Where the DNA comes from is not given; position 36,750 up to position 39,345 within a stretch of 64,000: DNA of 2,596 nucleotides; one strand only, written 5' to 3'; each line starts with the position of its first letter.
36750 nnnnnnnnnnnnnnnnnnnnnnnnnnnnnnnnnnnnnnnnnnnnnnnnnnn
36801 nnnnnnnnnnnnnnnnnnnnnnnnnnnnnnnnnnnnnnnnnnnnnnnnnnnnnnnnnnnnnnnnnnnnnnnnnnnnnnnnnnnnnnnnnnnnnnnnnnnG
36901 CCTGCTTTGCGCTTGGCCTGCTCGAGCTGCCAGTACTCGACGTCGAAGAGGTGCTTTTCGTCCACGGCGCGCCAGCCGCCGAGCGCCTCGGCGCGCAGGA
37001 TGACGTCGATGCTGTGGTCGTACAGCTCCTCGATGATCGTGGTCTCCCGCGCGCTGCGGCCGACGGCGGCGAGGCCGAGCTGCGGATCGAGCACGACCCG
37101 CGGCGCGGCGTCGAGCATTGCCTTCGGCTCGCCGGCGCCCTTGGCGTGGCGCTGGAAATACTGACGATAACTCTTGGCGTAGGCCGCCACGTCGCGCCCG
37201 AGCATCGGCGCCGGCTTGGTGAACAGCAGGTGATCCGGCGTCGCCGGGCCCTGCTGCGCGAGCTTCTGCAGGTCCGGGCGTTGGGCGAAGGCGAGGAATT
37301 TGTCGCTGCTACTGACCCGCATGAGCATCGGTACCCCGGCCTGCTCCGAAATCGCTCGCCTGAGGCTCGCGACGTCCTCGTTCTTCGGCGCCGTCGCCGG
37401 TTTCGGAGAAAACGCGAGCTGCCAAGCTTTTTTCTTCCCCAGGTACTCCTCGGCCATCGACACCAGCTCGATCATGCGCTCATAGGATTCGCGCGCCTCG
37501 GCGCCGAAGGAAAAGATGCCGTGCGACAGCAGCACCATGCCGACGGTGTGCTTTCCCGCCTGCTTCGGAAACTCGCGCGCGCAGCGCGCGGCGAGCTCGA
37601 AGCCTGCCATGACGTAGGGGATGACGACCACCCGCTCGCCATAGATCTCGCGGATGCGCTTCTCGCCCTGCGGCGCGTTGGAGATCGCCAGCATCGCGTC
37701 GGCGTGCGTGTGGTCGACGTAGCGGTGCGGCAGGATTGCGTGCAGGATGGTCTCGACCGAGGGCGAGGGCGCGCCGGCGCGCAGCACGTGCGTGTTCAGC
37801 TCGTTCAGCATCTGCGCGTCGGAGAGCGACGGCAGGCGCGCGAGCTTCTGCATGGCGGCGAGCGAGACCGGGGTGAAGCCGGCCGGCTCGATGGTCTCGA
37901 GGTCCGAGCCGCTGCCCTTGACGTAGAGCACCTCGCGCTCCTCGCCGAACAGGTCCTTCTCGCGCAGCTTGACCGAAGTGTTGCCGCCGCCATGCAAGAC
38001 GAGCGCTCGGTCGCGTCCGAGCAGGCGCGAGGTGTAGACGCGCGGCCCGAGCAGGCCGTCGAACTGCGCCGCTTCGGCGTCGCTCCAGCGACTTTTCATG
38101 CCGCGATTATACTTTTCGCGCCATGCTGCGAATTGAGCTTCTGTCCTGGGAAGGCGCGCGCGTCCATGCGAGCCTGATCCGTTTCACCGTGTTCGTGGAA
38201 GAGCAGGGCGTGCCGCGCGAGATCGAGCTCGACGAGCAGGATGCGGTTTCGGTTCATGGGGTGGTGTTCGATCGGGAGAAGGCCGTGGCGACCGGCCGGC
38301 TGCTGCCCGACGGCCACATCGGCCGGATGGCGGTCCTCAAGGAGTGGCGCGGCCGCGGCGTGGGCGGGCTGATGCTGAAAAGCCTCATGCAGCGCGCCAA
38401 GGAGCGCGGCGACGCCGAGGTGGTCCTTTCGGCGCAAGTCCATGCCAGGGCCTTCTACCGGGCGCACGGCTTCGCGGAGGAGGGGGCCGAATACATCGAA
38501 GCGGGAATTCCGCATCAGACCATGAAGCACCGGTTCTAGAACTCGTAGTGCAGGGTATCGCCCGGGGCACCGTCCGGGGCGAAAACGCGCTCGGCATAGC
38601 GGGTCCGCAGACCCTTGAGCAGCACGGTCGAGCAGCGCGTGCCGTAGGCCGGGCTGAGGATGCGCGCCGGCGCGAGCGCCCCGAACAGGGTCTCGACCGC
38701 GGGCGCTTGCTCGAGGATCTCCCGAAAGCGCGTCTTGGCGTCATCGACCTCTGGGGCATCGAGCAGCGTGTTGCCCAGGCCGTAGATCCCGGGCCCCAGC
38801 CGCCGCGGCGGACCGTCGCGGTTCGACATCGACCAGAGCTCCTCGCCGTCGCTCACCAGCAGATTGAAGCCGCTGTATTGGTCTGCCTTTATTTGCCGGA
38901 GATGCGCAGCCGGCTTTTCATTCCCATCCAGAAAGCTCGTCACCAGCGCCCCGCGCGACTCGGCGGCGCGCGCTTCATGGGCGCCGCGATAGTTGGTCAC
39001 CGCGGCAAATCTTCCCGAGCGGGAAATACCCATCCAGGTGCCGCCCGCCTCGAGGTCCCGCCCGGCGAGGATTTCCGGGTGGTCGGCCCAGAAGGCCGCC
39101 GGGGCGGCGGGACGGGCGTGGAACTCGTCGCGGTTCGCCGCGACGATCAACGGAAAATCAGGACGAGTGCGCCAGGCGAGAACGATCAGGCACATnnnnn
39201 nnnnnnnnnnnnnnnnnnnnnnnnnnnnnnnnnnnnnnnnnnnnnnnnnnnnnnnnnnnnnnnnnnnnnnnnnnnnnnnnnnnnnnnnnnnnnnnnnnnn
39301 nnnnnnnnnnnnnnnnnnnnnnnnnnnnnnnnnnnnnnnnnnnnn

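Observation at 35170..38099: MtnA translationally coupled to an aldolase-SDR fusion: candidate new DHAP-shunt variant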

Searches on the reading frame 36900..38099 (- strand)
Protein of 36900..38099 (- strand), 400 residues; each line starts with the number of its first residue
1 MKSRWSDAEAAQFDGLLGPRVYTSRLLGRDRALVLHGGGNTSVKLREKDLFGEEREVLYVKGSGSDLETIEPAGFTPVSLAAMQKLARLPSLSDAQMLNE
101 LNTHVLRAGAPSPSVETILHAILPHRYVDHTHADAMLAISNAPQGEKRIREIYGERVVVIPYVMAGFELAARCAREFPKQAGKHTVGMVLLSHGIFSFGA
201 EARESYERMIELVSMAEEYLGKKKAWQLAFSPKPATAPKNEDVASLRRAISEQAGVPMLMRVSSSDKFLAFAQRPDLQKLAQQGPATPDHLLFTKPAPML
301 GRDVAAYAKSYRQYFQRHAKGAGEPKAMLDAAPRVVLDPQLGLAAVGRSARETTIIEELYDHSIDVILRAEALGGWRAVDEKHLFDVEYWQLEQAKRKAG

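Call 32: search_solved_structures(query=window:36900-38099:-, max_evalue=10, show_alignments=0)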
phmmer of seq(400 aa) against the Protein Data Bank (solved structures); distinct sequences matched with E-value up to 10: 118 (the best 60 are shown).
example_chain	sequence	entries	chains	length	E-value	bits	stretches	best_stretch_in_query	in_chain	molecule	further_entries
3m4r_A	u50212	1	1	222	3.8e-47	164.3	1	1-223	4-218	Uncharacterized protein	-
5le2_A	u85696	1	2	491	1.4e-06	30.7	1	36-84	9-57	DDD_D12_15_D12_15_D12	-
5lec_A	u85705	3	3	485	1.6e-06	30.6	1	36-84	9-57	DDD_D12_12_D12_12_D12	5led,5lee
5leb_A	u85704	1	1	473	1.7e-06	30.5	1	36-84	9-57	DDD_D12_06_D12_06_D12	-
5le7_A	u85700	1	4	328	0.0001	24.7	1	36-84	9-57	DD_D12_13_D12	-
5le8_A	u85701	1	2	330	0.0001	24.6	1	36-84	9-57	DD_D12_15_D12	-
6f5e_A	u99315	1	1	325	0.00017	23.9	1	36-84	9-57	DD_D12_10_47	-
5le3_A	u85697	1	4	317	0.00033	22.9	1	36-84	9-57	DD_D12_09_D12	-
5le6_A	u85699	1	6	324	0.00034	22.9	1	36-84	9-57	DD_D12_09_D12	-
5le4_A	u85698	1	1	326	0.00049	22.4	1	36-84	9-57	DD_D12_11_D12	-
8ak1_A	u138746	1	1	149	0.00083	21.6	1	36-84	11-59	Designed Ankyrin Repeat Protein K2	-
2y1l_E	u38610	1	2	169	0.0042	19.3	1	36-84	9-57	DARPIN-8.4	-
2v5q_C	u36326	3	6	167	0.0046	19.2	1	36-84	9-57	DESIGN ANKYRIN REPEAT PROTEIN | DESIGNED ANKYRIN REPEAT PROTEIN (DARPIN), variant 3H10 | DESIGNED ANKYRIN REPEAT PROTEIN 3H10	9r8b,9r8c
5mad_A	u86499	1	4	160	0.0049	19.1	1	38-86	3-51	3G61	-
4ydw_A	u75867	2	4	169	0.0051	19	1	36-83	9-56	DARPIN 44C12V5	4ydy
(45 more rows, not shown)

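Call 33: search_protein_families(library=ncbifam, proteins=[window:36900-38099:-], max_evalue=10)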
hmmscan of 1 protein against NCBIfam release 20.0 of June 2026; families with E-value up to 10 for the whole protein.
seq(400 aa): 14 families
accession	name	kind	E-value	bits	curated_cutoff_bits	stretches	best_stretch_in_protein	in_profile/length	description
NF006196.0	PRK08324.2-4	equivalog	6.3e-171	570.1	831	1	1-398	1-399/657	bifunctional aldolase/short-chain dehydrogenase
NF006195.0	PRK08324.2-3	equivalog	2.3e-120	402.9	931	1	2-398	11-416/678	bifunctional aldolase/short-chain dehydrogenase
NF006192.0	PRK08324.1-6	equivalog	1.4e-115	387.3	639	1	1-396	1-425/685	bifunctional aldolase/short-chain dehydrogenase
NF006197.0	PRK08324.2-5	equivalog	1.2e-102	344.2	627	1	1-399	1-410/583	bifunctional aldolase/short-chain dehydrogenase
NF006194.0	PRK08324.2-2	equivalog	1.9e-102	344.1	686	1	15-396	22-428/703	bifunctional aldolase/short-chain dehydrogenase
NF006190.0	PRK08324.1-4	equivalog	8e-90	301.9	1014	1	2-396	3-415/689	bifunctional aldolase/short-chain dehydrogenase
NF006193.0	PRK08324.2-1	subfamily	3e-85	286.8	1213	2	100-397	129-446/705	bifunctional aldolase/short-chain dehydrogenase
TIGR02632.1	RhaD_aldol-ADH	equivalog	4e-78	263.4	567.75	1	21-397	5-403/676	bifunctional rhamnulose-1-phosphate aldolase/short-chain dehydrogenase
NF006189.0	PRK08324.1-3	equivalog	1.1e-72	245.5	634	1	2-397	11-427/701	bifunctional rhamnulose-1-phosphate aldolase/short-chain dehydrogenase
NF006191.0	PRK08324.1-5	equivalog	2.4e-58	198.1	1240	1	5-397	15-433/706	bifunctional aldolase/short-chain dehydrogenase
NF006188.0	PRK08324.1-1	equivalog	1e-54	185.9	1152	1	23-397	13-409/679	bifunctional aldolase/short-chain dehydrogenase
NF006208.0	PRK08333.1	equivalog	0.00032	20.4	267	1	57-214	36-174/189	aldolase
NF002963.0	PRK03634.1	equivalog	0.0021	17.1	170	1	122-214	133-232/274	rhamnulose-1-phosphate aldolase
NF005451.0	PRK07044.1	subfamily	0.025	13.6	207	1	119-240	102-224/256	aldolase II superfamily protein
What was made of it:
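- On DHAP shunt: The N-terminal module matches only PRK08324-type models, with RhaD at E=0.002 and no FucA/Ald2-type hit (call 33).
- On Canonical methionine salvage (MtnB/C/D or MtnW/X): No MtnB-type hit for the aldolase domain (call 33).
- The N-terminal domain has no detectable similarity to FucA-like Ald2/DrdA models (call 33). The N-terminal domain hits only PRK08324/RhaE-type models, then RhaD weakly, and no MtnB model (call 33).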

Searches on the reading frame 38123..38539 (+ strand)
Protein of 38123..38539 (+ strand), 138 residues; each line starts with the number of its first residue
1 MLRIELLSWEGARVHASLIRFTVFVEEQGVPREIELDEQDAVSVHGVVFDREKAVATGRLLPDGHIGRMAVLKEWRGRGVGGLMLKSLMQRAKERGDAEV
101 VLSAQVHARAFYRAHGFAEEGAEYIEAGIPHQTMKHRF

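Call 17: search_protein_families(library=pfam, proteins=[window:38123-38539:+], max_evalue=0.001)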
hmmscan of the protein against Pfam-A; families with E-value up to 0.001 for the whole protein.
window:38123-38539:+ (138 aa): 6 families
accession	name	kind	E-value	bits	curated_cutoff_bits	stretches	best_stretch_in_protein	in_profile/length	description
PF13673.13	Acetyltransf_10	-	1.2e-17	64.5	23.6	1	24-136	16-126/128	Acetyltransferase (GNAT) domain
PF00583.31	Acetyltransf_1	-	2.1e-12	47.8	20.7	1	38-117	26-116/116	Acetyltransferase (GNAT) family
PF13508.13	Acetyltransf_7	-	8.1e-12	45.8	27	1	47-118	7-83/84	Acetyltransferase (GNAT) domain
PF08445.16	FR47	-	3e-06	27.5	22.1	1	53-120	10-80/86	FR47-like protein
PF13527.13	Acetyltransf_9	-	2.7e-05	24.6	25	1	49-118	59-125/127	Acetyltransferase (GNAT) domain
PF13444.12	Acetyltransf_5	-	3.3e-05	24.9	22.4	1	19-67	1-56/102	Acetyltransferase (GNAT) domain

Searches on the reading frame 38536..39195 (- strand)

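Call 17: search_protein_families(library=pfam, proteins=[window:38536-39195:-], max_evalue=0.001)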
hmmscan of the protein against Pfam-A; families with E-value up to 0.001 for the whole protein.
window:38536-39195:- (219 aa): 1 family
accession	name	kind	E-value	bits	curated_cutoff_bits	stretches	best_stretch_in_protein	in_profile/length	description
PF05742.17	TANGO2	-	5.5e-53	181.2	22.6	1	1-168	1-189/257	Transport and Golgi organisation 2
